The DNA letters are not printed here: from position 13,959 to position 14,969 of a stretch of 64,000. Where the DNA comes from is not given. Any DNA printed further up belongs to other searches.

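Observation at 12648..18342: Operon of five consecutive type IV pilin-like (class III signal peptide) genes with no assembly ATPase or platform in the window, followed by a B12-radical SAM gene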

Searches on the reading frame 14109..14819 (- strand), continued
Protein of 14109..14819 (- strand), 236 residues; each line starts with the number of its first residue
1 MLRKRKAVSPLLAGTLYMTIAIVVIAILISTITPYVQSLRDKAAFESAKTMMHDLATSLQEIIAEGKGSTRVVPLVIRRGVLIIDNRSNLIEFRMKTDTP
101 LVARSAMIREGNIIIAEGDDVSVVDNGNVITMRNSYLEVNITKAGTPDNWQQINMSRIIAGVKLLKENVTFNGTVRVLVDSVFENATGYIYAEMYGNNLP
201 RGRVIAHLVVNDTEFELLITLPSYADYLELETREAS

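Call 61: find_encoding_contigs(protein=P0170, flank=10000, max_places=1)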
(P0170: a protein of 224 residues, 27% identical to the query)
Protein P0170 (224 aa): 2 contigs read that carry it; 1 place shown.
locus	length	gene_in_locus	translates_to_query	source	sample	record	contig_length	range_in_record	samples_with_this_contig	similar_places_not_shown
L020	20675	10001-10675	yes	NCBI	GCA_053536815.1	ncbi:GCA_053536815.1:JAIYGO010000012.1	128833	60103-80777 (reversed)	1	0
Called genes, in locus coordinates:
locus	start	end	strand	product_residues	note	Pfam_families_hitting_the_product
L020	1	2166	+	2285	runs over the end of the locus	PF13750:Big_3_3 (faint), PF13385:Laminin_G_3, PF02210:Laminin_G_2 (faint), PF22925:TS_C (faint), PF19077:Big_13 (faint), PF13385:Laminin_G_3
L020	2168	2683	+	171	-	PF01850:PIN (weak)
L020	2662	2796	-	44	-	-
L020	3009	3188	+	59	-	-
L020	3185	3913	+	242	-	-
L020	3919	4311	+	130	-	-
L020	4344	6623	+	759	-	PF05048:NosD, PF13229:Beta_helix, PF05048:NosD, PF13229:Beta_helix, PF05048:NosD (weak), PF13229:Beta_helix (weak)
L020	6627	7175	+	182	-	PF23928:DUF7266 (weak)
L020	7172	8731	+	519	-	PF23958:DUF7287 (faint), PF13385:Laminin_G_3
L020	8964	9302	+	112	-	-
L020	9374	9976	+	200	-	-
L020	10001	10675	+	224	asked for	-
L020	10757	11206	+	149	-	-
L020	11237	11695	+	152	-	-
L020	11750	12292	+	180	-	-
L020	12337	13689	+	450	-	PF13385:Laminin_G_3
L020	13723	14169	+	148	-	-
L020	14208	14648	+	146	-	-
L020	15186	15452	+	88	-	PF18931:DUF5680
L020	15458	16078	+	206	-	PF02163:Peptidase_M50 (weak)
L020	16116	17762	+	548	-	PF13385:Laminin_G_3, PF02210:Laminin_G_2 (weak), PF13385:Laminin_G_3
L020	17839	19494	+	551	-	PF13385:Laminin_G_3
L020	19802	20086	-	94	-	PF21473:OB_Ssb-like, PF01336:tRNA_anti-codon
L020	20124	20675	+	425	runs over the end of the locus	PF01935:DUF87, PF00004:AAA (faint)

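Call 70: search_solved_structures(query=A3, max_evalue=1)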
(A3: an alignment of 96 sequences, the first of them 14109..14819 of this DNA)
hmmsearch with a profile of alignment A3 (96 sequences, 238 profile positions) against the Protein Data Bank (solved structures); distinct sequences matched with E-value up to 1: 19.
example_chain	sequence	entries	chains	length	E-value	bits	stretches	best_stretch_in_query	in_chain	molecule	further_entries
8prj_A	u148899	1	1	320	5.4e-07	32.3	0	82-117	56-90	v31Bagel8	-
8pra_A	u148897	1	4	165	0.00099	21.6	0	82-117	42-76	Cell surface protein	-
8prs_A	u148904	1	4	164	0.017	17.5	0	82-117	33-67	nvBagel4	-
4jcc_A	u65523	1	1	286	0.024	17.1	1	42-95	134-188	Iron-compound ABC transporter, iron-compound-binding protein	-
3hxj_A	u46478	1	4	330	0.031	16.7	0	72-118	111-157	Pyrrolo-quinoline quinone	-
7awz_A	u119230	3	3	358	0.044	16.2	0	71-117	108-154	Scone-E | SconeE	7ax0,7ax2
8fk7_A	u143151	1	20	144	0.11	15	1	1-50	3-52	Flagellin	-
2m7g_A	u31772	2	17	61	0.19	14.1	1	15-58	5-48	Geopilin domain 1 protein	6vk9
9q9u_A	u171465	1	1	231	0.28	13.6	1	163-220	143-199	Extracellular enterotoxin L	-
8prl_A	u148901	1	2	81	0.33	13.3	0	82-117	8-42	Cell surface protein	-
8pr9_A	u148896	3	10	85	0.42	13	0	82-117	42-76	Cell surface protein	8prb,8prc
7tgg_A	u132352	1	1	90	0.45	12.9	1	14-58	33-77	Geopilin domain 1 protein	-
9egp_A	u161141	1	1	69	0.47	12.8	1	14-58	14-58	Geopilin domain 1 protein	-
1zko_A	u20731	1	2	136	0.56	12.6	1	162-221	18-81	Glycine cleavage system H protein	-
6tjg_A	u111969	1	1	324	0.61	12.5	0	70-117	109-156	Cake8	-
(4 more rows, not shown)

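Call 71: fold_search(model_id=the predicted structure, library=pdb)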
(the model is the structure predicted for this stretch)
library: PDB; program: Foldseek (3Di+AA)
matches with E <= 10: 572; with E <= 0.001: 1
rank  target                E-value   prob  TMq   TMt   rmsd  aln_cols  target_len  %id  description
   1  7dd9_A                7.3e-04  1.00  0.32  0.08   8.2       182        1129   13  Cryo-EM structure of the Ams1 and Nbr1 complex (released 2021-07-14)
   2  6lz1_A                1.2e-03  1.00  0.33  0.09   8.8       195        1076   13  Structure of S.pombe alpha-mannosidase Ams1 (released 2020-09-09)
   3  7ufu_A                1.4e-03  1.00  0.34  0.09   6.7       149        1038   17  Cryo-EM Structure of Bl_Man38A nucleophile mutant in complex with mannose at 2.7 A (released 2022-11-16)
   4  7ufr_A                1.8e-03  1.00  0.33  0.09   6.8       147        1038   16  Cryo-EM Structure of Bl_Man38A at 2.7 A (released 2022-11-16)
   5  7ufs_A                5.3e-03  1.00  0.34  0.09   5.4       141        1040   16  Cryo-EM Structure of Bl_Man38B at 3.4 A (released 2022-11-16)
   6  5xqo_A                2.2e-02  1.00  0.32  0.09   9.6       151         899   14  Crystal structure of a PL 26 exo-rhamnogalacturonan lyase from Penicillium chrysogenum complexed with tetrameric subst (released 2018-03-21)
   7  5xqg_D                3.3e-02  1.00  0.32  0.09   8.9       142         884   15  Crystal structure of a PL 26 exo-rhamnogalacturonan lyase from Penicillium chrysogenum complexed with unsaturated gala (released 2018-03-21)
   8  5xqg_E                3.8e-02  0.99  0.32  0.09  11.2       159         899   14  Crystal structure of a PL 26 exo-rhamnogalacturonan lyase from Penicillium chrysogenum complexed with unsaturated gala (released 2018-03-21)
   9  9sob_R                1.2e-01  0.47  0.21  0.05  13.1       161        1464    9  Structural Model of the Nuclear Pore Complex in Arabidopsis thaliana (released 2025-11-05)
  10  7pkt_p                1.5e-01  0.09  0.11  0.13  27.0       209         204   11  Large subunit of the Chlamydomonas reinhardtii mitoribosome (released 2022-06-15)
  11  5y83                  1.8e-01  0.99  0.34  0.24   4.4       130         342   11  Crystal structure of YidC from Thermotoga maritima (released 2018-07-11)
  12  8veh_B                2.4e-01  0.06  0.11  0.13  15.7       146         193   12  Crystal structure of outer membrane lipoprotein carrier protein (LolA) from Rickettsia bellii (released 2023-12-27)
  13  4k15_A                2.6e-01  0.10  0.14  0.20  16.0       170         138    7  2.75 Angstrom Crystal Structure of Hypothetical Protein lmo2686 from Listeria monocytogenes EGD-e (released 2013-04-17)
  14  5y82_A                2.8e-01  0.98  0.34  0.39   4.3       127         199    9  Crystal structure of the periplasmic domain of the Thermotoga maritima YidC (released 2018-07-11)
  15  5grs_A                3.1e-01  0.15  0.19  0.14  14.8       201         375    6  Complex structure of the fission yeast SREBP-SCAP binding domains (released 2016-12-14)
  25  22gw_C                7.1e-01  0.08  0.13  0.12  15.7       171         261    8  Crystal structure of the CJ1041C protein from Campylobacter jejuni in the apo form in space group P2 (released 2026-04-01)
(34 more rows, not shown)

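Call 78: search_protein_families(library=pfam, proteins=[L007:3428-3886:+, L011:10760-11716:+, L011:7470-8687:+, L011:8687-9361:+, L011:9352-9969:+, L014:2450-3034:+, L014:1786-2445:+], max_evalue=0.1)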
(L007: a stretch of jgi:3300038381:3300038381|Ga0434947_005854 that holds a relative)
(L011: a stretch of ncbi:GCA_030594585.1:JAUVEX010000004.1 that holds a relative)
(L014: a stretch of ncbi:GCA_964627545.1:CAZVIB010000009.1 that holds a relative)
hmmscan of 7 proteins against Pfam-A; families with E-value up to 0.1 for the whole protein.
L007:3428-3886:+ (152 aa): 6 families
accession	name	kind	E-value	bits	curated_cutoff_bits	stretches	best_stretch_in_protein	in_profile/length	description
PF14717.12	DUF4465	-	0.0013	19.6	25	1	37-127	23-110/176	Domain of unknown function (DUF4465)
PF07790.16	Pilin_N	-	0.0015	19.8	25.2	1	6-90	1-72/78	Archaeal Type IV pilin, N-terminal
PF01917.21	Arch_flagellin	-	0.002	18.9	29.5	1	13-133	13-151/162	Archaebacterial flagellin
PF23960.2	DUF7289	-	0.0047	16.9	27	1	7-51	2-50/238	Family of unknown function (DUF7289)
PF19516.4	DUF6049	-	0.0061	15.7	30.1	1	12-99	6-94/708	Family of unknown function (DUF6049)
PF00932.25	LTD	-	0.011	16.6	34.3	1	53-121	5-70/109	Lamin Tail Domain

L011:10760-11716:+ (318 aa): 1 family
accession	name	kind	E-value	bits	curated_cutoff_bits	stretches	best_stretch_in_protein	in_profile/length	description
PF02018.23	CBM_4_9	-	0.00042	21.1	25.9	1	194-293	25-130/136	Carbohydrate binding domain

L011:7470-8687:+ (405 aa): 0 families

L011:8687-9361:+ (224 aa): 1 family
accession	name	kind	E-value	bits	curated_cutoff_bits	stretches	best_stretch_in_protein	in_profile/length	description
PF23959.1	DUF7288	-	0.00034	21.5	27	1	10-70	2-70/184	Family of unknown function (DUF7288)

L011:9352-9969:+ (205 aa): 0 families

L014:2450-3034:+ (194 aa): 0 families

L014:1786-2445:+ (219 aa): 1 family
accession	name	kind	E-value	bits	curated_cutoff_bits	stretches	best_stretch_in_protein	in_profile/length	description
PF23959.1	DUF7288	-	0.097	13.5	27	0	3-40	1-47/184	Family of unknown function (DUF7288)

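Call 92: find_encoding_contigs(protein=P0070, flank=10000, max_places=2)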
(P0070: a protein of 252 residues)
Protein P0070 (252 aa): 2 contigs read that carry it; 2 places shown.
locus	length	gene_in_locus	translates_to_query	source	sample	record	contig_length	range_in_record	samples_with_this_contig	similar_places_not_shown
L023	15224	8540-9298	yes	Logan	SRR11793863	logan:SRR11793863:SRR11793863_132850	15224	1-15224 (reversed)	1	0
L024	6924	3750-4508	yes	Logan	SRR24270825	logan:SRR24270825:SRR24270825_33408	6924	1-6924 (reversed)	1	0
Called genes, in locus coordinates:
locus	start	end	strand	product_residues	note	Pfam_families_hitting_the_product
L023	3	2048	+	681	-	?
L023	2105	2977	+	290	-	PF00482:T2SSF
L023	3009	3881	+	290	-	PF00482:T2SSF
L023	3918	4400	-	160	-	-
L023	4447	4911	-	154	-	-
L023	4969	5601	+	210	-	-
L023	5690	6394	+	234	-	-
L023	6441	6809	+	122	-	-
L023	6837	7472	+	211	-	-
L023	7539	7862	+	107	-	-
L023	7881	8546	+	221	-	-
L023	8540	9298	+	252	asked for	PF23960:DUF7289 (weak)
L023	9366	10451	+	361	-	PF04055:Radical_SAM, PF13353:Fer4_12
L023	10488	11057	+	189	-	PF02577:BFN_dom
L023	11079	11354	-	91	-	PF13656:RNA_pol_L_2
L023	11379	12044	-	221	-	PF01170:UPF0020 (faint), PF03602:Cons_hypoth95 (weak), PF05175:MTS, PF06325:PrmA, PF13847:Methyltransf_31 (weak), PF13649:Methyltransf_25 (weak)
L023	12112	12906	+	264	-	PF03692:CxxCxxCC (weak)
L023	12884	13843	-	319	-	PF01866:Diphthamide_syn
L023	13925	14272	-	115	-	-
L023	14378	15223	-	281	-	?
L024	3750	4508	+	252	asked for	PF23960:DUF7289 (weak)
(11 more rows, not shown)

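Call 94: search_protein_families(library=pfam, proteins=[L023:3-2048:+, L023:3918-4400:-, L023:4447-4911:-, L023:4969-5601:+, L023:5690-6394:+, L023:6441-6809:+, L023:6837-7472:+, L023:7539-7862:+, L023:7881-8546:+, L023:9366-10451:+], max_evalue=0.05)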
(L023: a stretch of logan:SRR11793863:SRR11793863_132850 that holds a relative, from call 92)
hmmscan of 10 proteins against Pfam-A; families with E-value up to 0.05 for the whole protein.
L023:3-2048:+ (681 aa): 3 families
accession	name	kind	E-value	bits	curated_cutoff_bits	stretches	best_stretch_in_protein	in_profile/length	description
PF00437.27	T2SSE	-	1.1e-27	97.2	24.9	1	182-415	37-271/370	Type II/IV secretion system protein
PF23989.1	PilB3_C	-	0.0033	18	27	1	466-531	7-72/83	PilB3-like, C-terminal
PF12775.13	AAA_7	-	0.049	13.6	25.8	0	267-302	26-61/181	P-loop containing dynein motor region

L023:3918-4400:- (160 aa): 1 family
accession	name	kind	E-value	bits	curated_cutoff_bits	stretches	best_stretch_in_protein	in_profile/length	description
PF07790.16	Pilin_N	-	0.00073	20.8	25.2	1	9-38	1-30/78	Archaeal Type IV pilin, N-terminal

L023:4447-4911:- (154 aa): 2 families
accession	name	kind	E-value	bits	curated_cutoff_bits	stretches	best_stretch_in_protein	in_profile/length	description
PF07790.16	Pilin_N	-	0.0001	23.5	25.2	1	16-53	1-40/78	Archaeal Type IV pilin, N-terminal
PF24195.1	DUF7420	-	0.016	15.8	27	0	16-94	34-116/124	Family of unknown function (DUF7420)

L023:4969-5601:+ (210 aa): 0 families

L023:5690-6394:+ (234 aa): 1 family
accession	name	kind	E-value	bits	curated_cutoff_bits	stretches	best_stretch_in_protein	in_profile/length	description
PF23958.1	DUF7287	-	0.01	16.9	27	1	4-104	7-111/157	Family of unknown function (DUF7287)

L023:6441-6809:+ (122 aa): 0 families

L023:6837-7472:+ (211 aa): 0 families

L023:7539-7862:+ (107 aa): 0 families

L023:7881-8546:+ (221 aa): 0 families

L023:9366-10451:+ (361 aa): 2 families
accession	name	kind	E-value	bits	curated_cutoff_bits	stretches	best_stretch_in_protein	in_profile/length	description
PF04055.27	Radical_SAM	-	2.2e-14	54.4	29.5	1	151-268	2-124/166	Radical SAM superfamily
PF13353.11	Fer4_12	-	1.5e-08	35.4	22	1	150-233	9-93/137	4Fe-4S single cluster domain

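Call 97: search_protein_families(library=ncbifam, proteins=[L023:9366-10451:+, L023:3-2048:+, L023:4447-4911:-, L023:2105-2977:+], max_evalue=0.001)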
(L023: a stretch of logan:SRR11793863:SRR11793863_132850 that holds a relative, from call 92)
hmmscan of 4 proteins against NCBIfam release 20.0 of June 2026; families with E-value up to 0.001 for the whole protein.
L023:9366-10451:+ (361 aa): 10 families
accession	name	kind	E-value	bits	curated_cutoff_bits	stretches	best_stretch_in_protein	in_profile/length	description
TIGR02495.1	NrdG2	equivalog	3.5e-13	49.3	131.15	1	147-313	17-185/193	anaerobic ribonucleoside-triphosphate reductase activating protein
TIGR02493.1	PFLA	equivalog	6.4e-10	38.8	231.75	1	150-296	19-169/235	pyruvate formate-lyase-activating protein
TIGR04337.1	AmmeMemoSam_rS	hypoth_equivalog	8e-09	34.8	220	1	154-332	77-257/349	AmmeMemoRadiSam system radical SAM enzyme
TIGR02494.1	PFLE_PFLC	subfamily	2e-05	24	174.35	1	198-294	127-223/293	glycyl-radical enzyme activating protein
NF038283.1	viperin_w_prok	equivalog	2.4e-05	23.6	180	1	155-227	11-90/281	viperin family antiviral radical SAM protein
TIGR02666.1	moaA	equivalog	0.0001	21.4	284.05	1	156-221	20-88/336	GTP 3',8-cyclase MoaA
NF033719.1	ind_deCO2_activ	equivalog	0.00012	21.5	425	0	197-295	132-230/302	indoleacetate decarboxylase activase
TIGR02491.1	NrdG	equivalog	0.00016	21.6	126.1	1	150-220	19-91/154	anaerobic ribonucleoside-triphosphate reductase activating protein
TIGR02826.1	RNR_activ_nrdG3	equivalog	0.0004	20.2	151.7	1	150-228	19-95/148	anaerobic ribonucleoside-triphosphate reductase activating protein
TIGR04251.1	SCM_rSAM_ScmF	equivalog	0.00099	18.6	400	0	148-224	3-85/353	SynChlorMet cassette radical SAM/SPASM protein ScmF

L023:3-2048:+ (681 aa): 16 families
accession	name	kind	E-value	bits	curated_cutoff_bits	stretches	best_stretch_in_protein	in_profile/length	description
NF058587.1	archaellum_moto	equivalog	4.5e-119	398.6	550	1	30-521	17-520/527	archaellum flagellar ATPase motor FlaI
NF053672.1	bindosome_BasE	exception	6.7e-57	193.4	1000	1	67-520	63-509/512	bindosome assembly system ATPase subunit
TIGR03819.1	heli_sec_ATPase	hypoth_equivalog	7.3e-41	140.5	373.15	1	112-399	18-298/340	TadA family conjugal transfer-associated ATPase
TIGR02788.1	VirB11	equivalog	1e-28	100.3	249.95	2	265-399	135-263/308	P-type DNA transfer ATPase VirB11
TIGR02782.1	TrbB_P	equivalog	1.3e-27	96.9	304.55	1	146-443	12-298/303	P-type conjugative transfer ATPase TrbB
NF010469.0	PRK13894.1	subfamily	5.1e-22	78.6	508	1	148-440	27-309/320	conjugal transfer ATPase TrbB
NF010475.0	PRK13900.1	equivalog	3.9e-21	75.5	389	1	263-398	149-279/333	type IV secretion system ATPase VirB11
NF010425.0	PRK13851.1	equivalog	1.2e-18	67.1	461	1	259-398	147-280/344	type IV secretion system protein VirB11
NF010407.0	PRK13833.1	subfamily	3.3e-18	66.2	499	1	209-441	80-303/323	conjugal transfer protein TrbB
NF041000.1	ATPase_ComGA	equivalog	1.9e-11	43.4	300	1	274-404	127-248/267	competence type IV pilus ATPase ComGA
TIGR02533.1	type_II_gspE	equivalog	1.2e-06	27.5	630.25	1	261-417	229-373/486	type II secretion system ATPase GspE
TIGR02525.1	plasmid_TraJ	equivalog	1.5e-06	27.4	368.3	1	274-405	149-277/372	plasmid transfer ATPase TraJ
TIGR01420.1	pilT_fam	subfamily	3.4e-06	26.5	319.1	1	277-399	125-240/343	PilT/PilU family type 4a pilus ATPase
TIGR02538.1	type_IV_pilB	equivalog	1.1e-05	24.3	675.65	1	277-418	319-447/564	type IV-A pilus assembly ATPase PilB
NF007755.0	PRK10436.1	equivalog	2e-05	23.5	617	1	269-401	214-335/465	type II secretion system protein GspE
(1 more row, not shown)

L023:4447-4911:- (154 aa): 2 families
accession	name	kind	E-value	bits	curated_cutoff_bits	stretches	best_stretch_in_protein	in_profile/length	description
NF046073.1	UpsA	equivalog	1.3e-05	25.4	130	1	16-119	2-96/136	pilin subunit UpsA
TIGR02537.2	arch_flag_Nterm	domain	0.00093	18.7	20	0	16-42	3-29/33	archaellin/type IV pilin N-terminal domain-containing protein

L023:2105-2977:+ (290 aa): 5 families
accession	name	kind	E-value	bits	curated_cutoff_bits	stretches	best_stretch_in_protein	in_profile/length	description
NF004704.2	PRK06041.1-2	equivalog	9.2e-30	103.8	550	1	38-274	9-235/555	archaellar assembly protein ArlJ/FlaJ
NF053673.1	bindosome_BasF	exception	1.2e-15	57.1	1300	1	59-249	148-341/656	bindosome assembly system membrane anchoring protein BasF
NF004705.1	PRK06041.1-3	equivalog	1.4e-15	57.2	400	1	108-256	2-148/465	archaellar assembly protein ArlJ/FlaJ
NF046075.1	UpsF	equivalog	7.7e-15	54.6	400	1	35-251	12-227/484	membrane pilin protein UpsF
NF004703.2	PRK06041.1-1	equivalog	3.4e-09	35.6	570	1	98-248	25-175/525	archaellar assembly protein ArlJ/FlaJ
